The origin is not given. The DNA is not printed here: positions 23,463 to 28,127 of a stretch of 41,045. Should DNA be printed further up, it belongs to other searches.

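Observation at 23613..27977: Single-chain TIR + CHAT + STAND NTPase + TPR protein: candidate immune sensor with two enzymatic effector domains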

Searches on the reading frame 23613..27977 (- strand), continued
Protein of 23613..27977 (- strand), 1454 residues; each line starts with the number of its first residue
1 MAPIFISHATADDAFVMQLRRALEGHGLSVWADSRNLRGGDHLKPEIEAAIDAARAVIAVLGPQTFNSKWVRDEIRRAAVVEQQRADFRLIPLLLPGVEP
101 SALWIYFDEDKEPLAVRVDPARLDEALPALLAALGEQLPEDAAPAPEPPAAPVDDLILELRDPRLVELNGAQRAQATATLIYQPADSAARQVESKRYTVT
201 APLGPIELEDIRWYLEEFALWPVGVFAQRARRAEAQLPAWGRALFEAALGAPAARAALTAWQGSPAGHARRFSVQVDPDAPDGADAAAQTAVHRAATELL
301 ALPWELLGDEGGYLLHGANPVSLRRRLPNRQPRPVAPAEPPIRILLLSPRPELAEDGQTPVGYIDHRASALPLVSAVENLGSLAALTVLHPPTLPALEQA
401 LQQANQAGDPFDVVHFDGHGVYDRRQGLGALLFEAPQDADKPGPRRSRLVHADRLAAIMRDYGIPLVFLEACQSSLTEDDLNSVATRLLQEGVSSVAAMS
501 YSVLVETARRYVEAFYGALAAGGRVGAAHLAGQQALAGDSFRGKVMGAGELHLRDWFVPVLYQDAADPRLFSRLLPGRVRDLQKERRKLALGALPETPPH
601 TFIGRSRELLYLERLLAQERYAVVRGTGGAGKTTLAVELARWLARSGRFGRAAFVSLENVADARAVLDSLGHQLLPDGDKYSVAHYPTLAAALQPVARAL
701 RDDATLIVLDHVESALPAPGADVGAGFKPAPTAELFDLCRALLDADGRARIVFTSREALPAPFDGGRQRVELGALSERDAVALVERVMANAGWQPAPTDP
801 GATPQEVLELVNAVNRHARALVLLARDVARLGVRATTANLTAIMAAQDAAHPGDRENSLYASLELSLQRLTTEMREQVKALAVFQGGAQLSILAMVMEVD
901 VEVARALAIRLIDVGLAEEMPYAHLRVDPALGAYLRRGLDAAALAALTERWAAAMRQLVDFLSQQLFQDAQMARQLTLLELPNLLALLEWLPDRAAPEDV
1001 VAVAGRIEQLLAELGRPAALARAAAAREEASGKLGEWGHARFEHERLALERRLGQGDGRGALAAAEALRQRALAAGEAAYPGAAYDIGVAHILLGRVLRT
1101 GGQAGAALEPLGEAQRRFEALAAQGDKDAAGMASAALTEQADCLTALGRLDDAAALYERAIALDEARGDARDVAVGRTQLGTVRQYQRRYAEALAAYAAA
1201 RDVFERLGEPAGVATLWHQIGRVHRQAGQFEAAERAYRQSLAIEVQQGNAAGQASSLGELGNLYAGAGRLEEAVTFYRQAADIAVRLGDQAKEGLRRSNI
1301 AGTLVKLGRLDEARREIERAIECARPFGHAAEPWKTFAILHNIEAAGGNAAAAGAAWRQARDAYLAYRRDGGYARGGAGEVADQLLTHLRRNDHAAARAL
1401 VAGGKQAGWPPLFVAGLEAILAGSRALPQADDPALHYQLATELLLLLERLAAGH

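Call 13: find_encoding_contigs(protein=P0004, flank=8000, max_places=3)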
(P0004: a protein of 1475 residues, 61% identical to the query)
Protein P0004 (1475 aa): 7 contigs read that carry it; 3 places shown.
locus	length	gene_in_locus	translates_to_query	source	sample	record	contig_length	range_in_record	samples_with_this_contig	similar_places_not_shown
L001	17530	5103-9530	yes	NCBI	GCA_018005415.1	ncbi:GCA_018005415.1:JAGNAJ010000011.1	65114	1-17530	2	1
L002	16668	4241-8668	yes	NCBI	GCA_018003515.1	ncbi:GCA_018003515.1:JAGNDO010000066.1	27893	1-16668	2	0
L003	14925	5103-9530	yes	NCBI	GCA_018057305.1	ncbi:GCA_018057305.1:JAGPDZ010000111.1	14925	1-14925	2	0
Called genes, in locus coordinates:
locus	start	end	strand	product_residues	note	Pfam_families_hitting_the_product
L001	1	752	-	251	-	PF00364:Biotin_lipoyl, PF02817:E3_binding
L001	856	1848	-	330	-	PF02779:Transket_pyr, PF02780:Transketolase_C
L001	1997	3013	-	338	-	PF00676:E1_dh, PF02775:TPP_enzyme_C (weak)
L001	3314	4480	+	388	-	PF07143:AttH, PF17186:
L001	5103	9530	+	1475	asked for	PF01582:TIR (weak), PF08937:ThsB_TIR (weak), PF13676:TIR_2, PF12770:CHAT, PF00515:TPR_1 (faint), PF07719:TPR_2 (faint), PF13374:TPR_10 (faint), PF13424:TPR_12, +2 more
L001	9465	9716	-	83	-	-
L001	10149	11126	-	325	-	-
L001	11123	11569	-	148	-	PF00293:NUDIX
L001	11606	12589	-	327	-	PF01544:CorA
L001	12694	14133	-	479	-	-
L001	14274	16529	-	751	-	PF07995:GSDH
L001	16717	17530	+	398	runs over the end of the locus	PF01612:DNA_pol_A_exo1, PF00570:HRDC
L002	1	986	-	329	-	PF02779:Transket_pyr, PF02780:Transketolase_C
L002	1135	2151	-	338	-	PF00676:E1_dh, PF02775:TPP_enzyme_C (weak)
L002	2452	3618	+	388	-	PF07143:AttH, PF17186:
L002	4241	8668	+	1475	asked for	PF01582:TIR (weak), PF08937:ThsB_TIR (weak), PF13676:TIR_2, PF12770:CHAT, PF00515:TPR_1 (faint), PF07719:TPR_2 (faint), PF13374:TPR_10 (faint), PF13424:TPR_12, +2 more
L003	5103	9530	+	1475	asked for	PF01582:TIR (weak), PF08937:ThsB_TIR (weak), PF13676:TIR_2, PF12770:CHAT, PF00515:TPR_1 (faint), PF07719:TPR_2 (faint), PF13374:TPR_10 (faint), PF13424:TPR_12, +2 more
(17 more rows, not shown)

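Call 14: find_encoding_contigs(protein=P0007, flank=8000, max_places=2)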
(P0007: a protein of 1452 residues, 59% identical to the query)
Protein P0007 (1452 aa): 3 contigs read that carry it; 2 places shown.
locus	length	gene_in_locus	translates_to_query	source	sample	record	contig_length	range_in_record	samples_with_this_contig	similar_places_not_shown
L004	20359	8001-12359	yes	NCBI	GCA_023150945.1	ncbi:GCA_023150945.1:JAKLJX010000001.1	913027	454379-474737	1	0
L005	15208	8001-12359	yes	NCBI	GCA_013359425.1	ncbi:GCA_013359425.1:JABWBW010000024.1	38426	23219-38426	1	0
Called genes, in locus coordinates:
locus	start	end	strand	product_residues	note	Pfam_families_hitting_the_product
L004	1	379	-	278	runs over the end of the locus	PF00583:Acetyltransf_1 (weak)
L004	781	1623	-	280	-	PF00581:Rhodanese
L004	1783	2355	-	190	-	-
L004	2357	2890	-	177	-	PF05163:DinB, PF04978:MST (weak), PF12867:DinB_2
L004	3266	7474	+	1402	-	PF07494:Reg_prop (faint), PF23748:Beta-prop_LRRK2 (faint), PF07495:Y_Y_Y, PF00512:HisKA, PF02518:HATPase_c, PF00072:Response_reg, PF00165:HTH_AraC (weak), PF12833:HTH_18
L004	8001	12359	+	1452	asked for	PF01582:TIR, PF08937:ThsB_TIR, PF13676:TIR_2, PF12770:CHAT, PF13401:AAA_22 (weak), PF14938:SNAP (weak), PF24885:TPR_NPHP3 (weak), PF13424:TPR_12, +6 more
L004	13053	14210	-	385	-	PF22020:RlmL_1st, PF02926:THUMP (weak), PF01170:UPF0020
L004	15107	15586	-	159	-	-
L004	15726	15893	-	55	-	-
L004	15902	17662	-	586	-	PF21088:MS_channel_1st, PF00924:MS_channel_2nd, PF21082:MS_channel_3rd (weak)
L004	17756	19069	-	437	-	PF00919:UPF0004, PF04055:Radical_SAM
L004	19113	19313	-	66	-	-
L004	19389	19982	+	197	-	PF18955:DUF5698, PF10035:DUF2179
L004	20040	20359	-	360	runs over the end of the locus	PF01544:CorA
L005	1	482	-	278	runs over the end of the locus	PF00583:Acetyltransf_1 (weak)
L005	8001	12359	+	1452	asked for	PF01582:TIR, PF08937:ThsB_TIR, PF13676:TIR_2, PF12770:CHAT, PF13401:AAA_22 (weak), PF14938:SNAP (weak), PF24885:TPR_NPHP3 (weak), PF13424:TPR_12, +6 more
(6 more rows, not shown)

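Call 29: search_solved_structures(query=window:23613-27977:-, max_evalue=0.01, show_alignments=0)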
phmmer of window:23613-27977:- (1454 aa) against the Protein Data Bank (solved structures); distinct sequences matched with E-value up to 0.01: 62 (the best 60 are shown).
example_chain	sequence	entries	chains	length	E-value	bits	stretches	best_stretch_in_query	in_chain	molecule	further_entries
5a7d_B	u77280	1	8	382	1.3e-15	59.6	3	1233-1328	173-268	PINS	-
6hc2_A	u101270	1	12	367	2.3e-14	55.6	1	1150-1329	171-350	G-protein-signaling modulator 2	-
5a6c_A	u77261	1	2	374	3.5e-14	55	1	1151-1329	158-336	G-PROTEIN-SIGNALING MODULATOR 2, AFADIN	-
3sf4_A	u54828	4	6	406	5e-14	54.5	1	1150-1330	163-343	G-protein-signaling modulator 2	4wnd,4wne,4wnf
4wng_A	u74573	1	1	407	5e-14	54.4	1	1151-1330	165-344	G-protein-signaling modulator 2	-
4g2v_A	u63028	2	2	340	6.1e-14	54.2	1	1150-1328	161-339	G-protein-signaling modulator 2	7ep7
3ro2_A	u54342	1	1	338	6.8e-14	54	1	1150-1328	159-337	G-protein-signaling modulator 2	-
4a1s_A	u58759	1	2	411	1.7e-12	49.3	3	1214-1302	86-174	PARTNER OF INSCUTEABLE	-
4jhr_A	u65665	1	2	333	3.4e-11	45.1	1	1150-1329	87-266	G-protein-signaling modulator 2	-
3ro3_A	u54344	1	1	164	9.5e-09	37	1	1219-1328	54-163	G-protein-signaling modulator 2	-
8bu0_A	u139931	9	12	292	2.2e-08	35.8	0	1151-1288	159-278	Consensus tetratricopeptide repeat protein | Crystal structure of an 8-repeat consensus TPR superhelix with Zinc. | Monomer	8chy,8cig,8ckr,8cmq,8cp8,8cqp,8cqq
9qhb_A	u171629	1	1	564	8.1e-08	33.9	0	1148-1286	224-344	Engineered tetratricopeptide repeat protein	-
3h16_A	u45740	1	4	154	3.2e-07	31.9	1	4-126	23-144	TIR protein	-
7obi_A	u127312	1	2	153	3.7e-07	31.7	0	1217-1283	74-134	CTPR-rv4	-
8glv_Lf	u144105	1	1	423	9.4e-07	30.3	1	1132-1300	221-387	Subunit of axonemal inner dynein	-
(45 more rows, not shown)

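Call 34: find_related_loci(query=A1, collection=genome_contigs, flank=10000)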
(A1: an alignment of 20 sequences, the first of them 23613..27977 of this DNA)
Query A1 (1454 aa) in genome_contigs; peptide patterns used: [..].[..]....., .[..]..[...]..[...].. (x = any residue, [..] = any of these).
600 stretches matched a pattern (row limit reached: there are more); 542 encode a relative of the query (tblastn E <= 1e-3); the best 80 are kept; 80 distinct loci.
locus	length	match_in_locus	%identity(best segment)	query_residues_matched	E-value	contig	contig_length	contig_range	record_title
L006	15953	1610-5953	57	4-1452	0e+0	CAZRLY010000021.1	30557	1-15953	MAG TPA_asm: uncultured bacterium isolate binchicken_co97_140 genome assembly, contig: NODE_6055_length_30557_cov_6.9946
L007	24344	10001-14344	56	4-1452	0e+0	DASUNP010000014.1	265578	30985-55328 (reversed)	MAG TPA_asm: Blastocatellia bacterium isolate SMAG_U1603 k141_859968, whole genome shotgun sequence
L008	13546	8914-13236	55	4-1450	0e+0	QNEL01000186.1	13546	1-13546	MAG: Candidatus Parabeggiatoa sp. nov. 3 isolate B5_G6 B5_Guay6_scaffold_02750, whole genome shotgun sequence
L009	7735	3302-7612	56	4-1438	0e+0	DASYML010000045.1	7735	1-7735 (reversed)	MAG TPA_asm: Pyrinomonadaceae bacterium isolate SMAG_U4374 k141_1972808, whole genome shotgun sequence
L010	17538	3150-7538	56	2-1453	0e+0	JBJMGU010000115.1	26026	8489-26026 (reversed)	MAG: Blastocatellia bacterium isolate H2_16_all_fractions_metab_conc_16_60_11 k255_4222180, whole genome shotgun sequenc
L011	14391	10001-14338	56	4-1450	0e+0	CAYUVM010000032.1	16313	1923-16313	MAG TPA_asm: uncultured Cytophagia bacterium isolate SRP173033_co3_178 genome assembly, contig: NODE_4437_length_16313_c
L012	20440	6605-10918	58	4-1441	0e+0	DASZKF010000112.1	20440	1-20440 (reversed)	MAG TPA_asm: Pyrinomonadaceae bacterium isolate SMAG_U6648 k141_1066194, whole genome shotgun sequence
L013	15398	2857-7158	56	4-1437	0e+0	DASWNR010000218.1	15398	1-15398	MAG TPA_asm: Pyrinomonadaceae bacterium isolate SMAG_U3419 k141_192354, whole genome shotgun sequence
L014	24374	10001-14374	55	4-1452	0e+0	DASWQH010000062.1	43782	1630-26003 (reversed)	MAG TPA_asm: Pyrinomonadaceae bacterium isolate SMAG_U3489 k141_2496520, whole genome shotgun sequence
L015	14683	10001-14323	56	4-1437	0e+0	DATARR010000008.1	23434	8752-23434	MAG TPA_asm: Thermoanaerobaculia bacterium isolate SMAG_U5499 k141_203838, whole genome shotgun sequence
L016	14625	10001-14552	62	4-1438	0e+0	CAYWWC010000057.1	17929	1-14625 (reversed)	MAG TPA_asm: uncultured Anaerolineae bacterium isolate SRP077602_co7_465 genome assembly, contig: NODE_15424_length_1792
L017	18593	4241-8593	60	1-1435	0e+0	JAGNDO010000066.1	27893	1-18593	MAG: Caldilineaceae bacterium isolate Gw_Eff_bin_337 Gw_Eff_3228_length_27893_cov_124.561622, whole genome shotgun seque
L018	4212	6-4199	56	50-1454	0e+0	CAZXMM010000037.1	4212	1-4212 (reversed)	MAG TPA_asm: uncultured Gammaproteobacteria bacterium isolate SRP173033_co1_283 genome assembly, contig: NODE_62066_leng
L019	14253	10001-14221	55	3-1402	0e+0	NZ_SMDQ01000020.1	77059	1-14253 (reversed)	Nodosilinea sp. P-1105 NODE_20, whole genome shotgun sequence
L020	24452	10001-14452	55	1-1454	0e+0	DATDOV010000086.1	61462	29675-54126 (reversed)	MAG TPA_asm: Blastocatellia bacterium isolate SMAG_U7903 k141_2047319, whole genome shotgun sequence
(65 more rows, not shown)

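Call 48: search_protein_families(library=padloc, alignment_id=A4, max_evalue=0.00001)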
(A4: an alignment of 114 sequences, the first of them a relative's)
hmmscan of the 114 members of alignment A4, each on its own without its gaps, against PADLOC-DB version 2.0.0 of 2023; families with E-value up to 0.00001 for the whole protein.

A. member 1, L001:3314-4477:+ (388 aa): 0 families

B. families by the number of members that match (of 114 scanned): 112 families (the first 25 are shown)
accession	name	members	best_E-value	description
PDLC04055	PD-T4-6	4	2.2e-53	-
PDLC04060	PD-T4-6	3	3e-92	-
PDLC04042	PD-T4-6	3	9.4e-91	-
PDLC04053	PD-T4-6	3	2.2e-87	-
PDLC04061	PD-T4-6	3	2.4e-87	-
PDLC04043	PD-T4-6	3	1.9e-85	-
PDLC04057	PD-T4-6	3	1.5e-79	-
PDLC04052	PD-T4-6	3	2.8e-78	-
PDLC04048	PD-T4-6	3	2.5e-76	-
PDLC04039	PD-T4-6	3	3.8e-76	-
PDLC04047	PD-T4-6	3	8.7e-76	-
PDLC04041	PD-T4-6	3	8.1e-74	-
PDLC04054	PD-T4-6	3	9e-73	-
PDLC04040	PD-T4-6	3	1.3e-71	-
PDLC04138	mad6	3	3.9e-67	mads_6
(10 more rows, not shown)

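Call 49: search_protein_families(library=pfam, alignment_id=A4, max_evalue=0.00001)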
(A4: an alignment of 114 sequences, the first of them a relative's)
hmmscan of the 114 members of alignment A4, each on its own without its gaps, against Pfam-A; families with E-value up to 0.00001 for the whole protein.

A. member 1, L001:3314-4477:+ (388 aa): 2 families
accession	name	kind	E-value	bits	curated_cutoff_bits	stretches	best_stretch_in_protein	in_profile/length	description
PF07143.17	CrtC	-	7.3e-59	199.6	22.5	1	69-246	1-168/168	CrtC N-terminal lipocalin domain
PF17186.10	Lipocalin_9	-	1.3e-43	148.8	26.2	1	250-380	2-131/131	Lipocalin-like domain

B. families by the number of members that match (of 114 scanned): 122 families (the first 25 are shown)
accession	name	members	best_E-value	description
PF14247.12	DUF4344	3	3.3e-66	Putative metallopeptidase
PF00069.31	Pkinase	3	3.8e-48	Protein kinase domain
PF07714.23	PK_Tyr_Ser-Thr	3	1.8e-30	Protein tyrosine and serine/threonine kinase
PF01042.26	Ribonuc_L-PSP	3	6.1e-26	Endoribonuclease L-PSP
PF01636.29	APH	3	7.3e-09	Phosphotransferase enzyme family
PF00005.33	ABC_tran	2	6.1e-33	ABC transporter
PF22725.1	GFO_IDH_MocA_C3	2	3.3e-27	GFO/IDH/MocA C-terminal domain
PF01926.29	MMR_HSR1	2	3.1e-22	50S ribosome-binding GTPase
PF02894.22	GFO_IDH_MocA_C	2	8.6e-20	Oxidoreductase family, C-terminal alpha/beta domain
PF01464.25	SLT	2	7.8e-11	Transglycosylase SLT domain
PF13614.12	AAA_31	2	2.4e-10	AAA domain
PF01471.23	PG_binding_1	2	3e-10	Putative peptidoglycan binding domain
PF01408.29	GFO_IDH_MocA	2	3.6e-08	Oxidoreductase family, NAD-binding Rossmann fold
PF13191.12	AAA_16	2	1.8e-07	AAA ATPase domain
PF22685.1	Gal80p_C-like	2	3.9e-06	Gal80p, C-terminal domain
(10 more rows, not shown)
